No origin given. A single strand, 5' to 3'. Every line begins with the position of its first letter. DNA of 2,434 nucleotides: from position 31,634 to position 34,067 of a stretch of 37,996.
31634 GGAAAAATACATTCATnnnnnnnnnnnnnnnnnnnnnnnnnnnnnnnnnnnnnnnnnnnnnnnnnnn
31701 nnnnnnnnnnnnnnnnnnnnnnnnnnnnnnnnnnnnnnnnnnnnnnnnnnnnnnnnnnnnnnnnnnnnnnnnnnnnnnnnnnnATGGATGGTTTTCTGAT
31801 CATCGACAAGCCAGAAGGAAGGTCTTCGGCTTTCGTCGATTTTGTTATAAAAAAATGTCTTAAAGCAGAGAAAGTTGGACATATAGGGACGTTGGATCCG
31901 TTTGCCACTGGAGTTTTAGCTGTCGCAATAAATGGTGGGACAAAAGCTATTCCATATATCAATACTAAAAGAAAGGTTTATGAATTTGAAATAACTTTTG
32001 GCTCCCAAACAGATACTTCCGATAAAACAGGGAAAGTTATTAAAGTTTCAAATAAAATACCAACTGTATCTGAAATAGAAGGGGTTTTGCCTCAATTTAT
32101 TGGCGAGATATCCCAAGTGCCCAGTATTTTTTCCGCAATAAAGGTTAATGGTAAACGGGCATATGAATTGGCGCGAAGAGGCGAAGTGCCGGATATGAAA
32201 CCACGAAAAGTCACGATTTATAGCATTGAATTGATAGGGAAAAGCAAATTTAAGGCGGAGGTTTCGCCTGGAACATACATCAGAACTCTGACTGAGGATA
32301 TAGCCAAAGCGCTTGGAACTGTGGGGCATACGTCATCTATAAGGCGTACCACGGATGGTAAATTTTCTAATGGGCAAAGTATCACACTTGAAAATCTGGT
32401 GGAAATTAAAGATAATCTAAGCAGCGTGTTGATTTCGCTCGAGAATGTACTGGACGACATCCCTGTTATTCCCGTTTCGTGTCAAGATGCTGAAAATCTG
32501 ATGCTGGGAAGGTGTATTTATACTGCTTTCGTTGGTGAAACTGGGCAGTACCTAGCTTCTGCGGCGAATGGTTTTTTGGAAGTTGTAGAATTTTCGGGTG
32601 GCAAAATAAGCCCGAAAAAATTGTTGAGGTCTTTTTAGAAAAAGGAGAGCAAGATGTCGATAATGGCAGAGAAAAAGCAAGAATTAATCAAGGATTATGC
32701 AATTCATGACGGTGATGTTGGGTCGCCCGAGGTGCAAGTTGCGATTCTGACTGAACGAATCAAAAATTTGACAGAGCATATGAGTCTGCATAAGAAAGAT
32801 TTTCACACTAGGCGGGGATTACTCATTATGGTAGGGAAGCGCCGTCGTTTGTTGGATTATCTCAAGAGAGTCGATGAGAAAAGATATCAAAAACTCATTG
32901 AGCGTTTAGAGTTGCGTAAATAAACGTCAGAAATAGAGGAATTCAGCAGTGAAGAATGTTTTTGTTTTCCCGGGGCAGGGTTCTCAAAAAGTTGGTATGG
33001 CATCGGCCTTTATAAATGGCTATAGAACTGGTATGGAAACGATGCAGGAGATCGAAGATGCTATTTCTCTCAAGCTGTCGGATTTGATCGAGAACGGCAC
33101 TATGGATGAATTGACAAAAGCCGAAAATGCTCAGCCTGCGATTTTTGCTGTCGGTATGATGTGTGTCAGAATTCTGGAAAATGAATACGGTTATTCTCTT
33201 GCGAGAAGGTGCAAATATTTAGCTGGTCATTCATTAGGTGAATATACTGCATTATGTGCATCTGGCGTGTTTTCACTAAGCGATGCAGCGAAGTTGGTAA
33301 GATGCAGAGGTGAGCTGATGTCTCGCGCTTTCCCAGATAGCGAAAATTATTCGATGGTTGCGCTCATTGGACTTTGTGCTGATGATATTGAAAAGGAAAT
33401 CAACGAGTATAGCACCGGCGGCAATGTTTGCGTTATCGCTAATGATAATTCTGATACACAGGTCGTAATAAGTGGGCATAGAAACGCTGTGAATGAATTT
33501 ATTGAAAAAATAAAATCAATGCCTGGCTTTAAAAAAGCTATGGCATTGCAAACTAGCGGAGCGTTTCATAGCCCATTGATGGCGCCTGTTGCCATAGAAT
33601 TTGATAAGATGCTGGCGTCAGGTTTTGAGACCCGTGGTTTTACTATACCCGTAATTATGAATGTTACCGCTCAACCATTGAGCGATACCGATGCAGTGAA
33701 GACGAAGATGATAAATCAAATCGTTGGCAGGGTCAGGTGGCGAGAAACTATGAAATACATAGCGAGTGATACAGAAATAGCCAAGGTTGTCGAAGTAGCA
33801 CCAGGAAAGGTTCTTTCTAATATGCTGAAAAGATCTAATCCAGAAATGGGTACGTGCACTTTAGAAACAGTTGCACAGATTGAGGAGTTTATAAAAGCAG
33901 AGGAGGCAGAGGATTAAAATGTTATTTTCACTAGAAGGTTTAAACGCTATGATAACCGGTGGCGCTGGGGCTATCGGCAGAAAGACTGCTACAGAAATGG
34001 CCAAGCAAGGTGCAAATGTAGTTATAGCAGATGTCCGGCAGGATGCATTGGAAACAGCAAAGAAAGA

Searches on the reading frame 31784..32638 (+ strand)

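Call 8: search_protein_families(library=pfam, proteins=[window:31784-32638:+], max_evalue=0.001)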
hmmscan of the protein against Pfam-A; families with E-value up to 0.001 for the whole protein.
window:31784-32638:+ (284 aa): 2 families
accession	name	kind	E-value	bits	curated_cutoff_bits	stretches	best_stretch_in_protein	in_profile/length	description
PF01509.24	TruB_N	-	5.9e-48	163.5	27.3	1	23-166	1-149/149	TruB family pseudouridylate synthase (N terminal domain)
PF16198.10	TruB_C_2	-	1.2e-08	35.4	29.3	1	167-223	1-65/66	tRNA pseudouridylate synthase B C-terminal domain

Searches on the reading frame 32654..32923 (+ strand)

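Call 27: search_protein_families(library=pfam, proteins=[window:32654-32923:+], max_evalue=10)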
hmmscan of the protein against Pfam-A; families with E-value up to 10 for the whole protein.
window:32654-32923:+ (89 aa): 1 family
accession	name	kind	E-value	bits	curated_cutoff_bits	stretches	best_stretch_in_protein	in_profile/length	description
PF00312.27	Ribosomal_S15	-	1.3e-36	125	31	1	8-88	1-81/81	Ribosomal protein S15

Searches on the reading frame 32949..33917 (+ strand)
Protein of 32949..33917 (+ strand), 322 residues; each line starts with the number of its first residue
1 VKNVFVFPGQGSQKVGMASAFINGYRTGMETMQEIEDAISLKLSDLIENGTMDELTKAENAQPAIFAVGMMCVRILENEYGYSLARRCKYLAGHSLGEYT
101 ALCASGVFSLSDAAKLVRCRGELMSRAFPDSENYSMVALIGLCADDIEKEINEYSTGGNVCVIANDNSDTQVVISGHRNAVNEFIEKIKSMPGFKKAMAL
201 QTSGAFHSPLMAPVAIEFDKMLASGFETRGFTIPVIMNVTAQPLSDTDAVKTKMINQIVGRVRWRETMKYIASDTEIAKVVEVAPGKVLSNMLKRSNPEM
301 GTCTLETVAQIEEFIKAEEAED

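Call 8: search_protein_families(library=pfam, proteins=[window:32949-33917:+], max_evalue=0.001)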
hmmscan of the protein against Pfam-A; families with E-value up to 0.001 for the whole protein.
window:32949-33917:+ (322 aa): 1 family
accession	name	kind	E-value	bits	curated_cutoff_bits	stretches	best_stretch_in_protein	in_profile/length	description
PF00698.26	Acyl_transf_1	-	1.7e-32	113.6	32.7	1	4-297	1-279/319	Acyl transferase domain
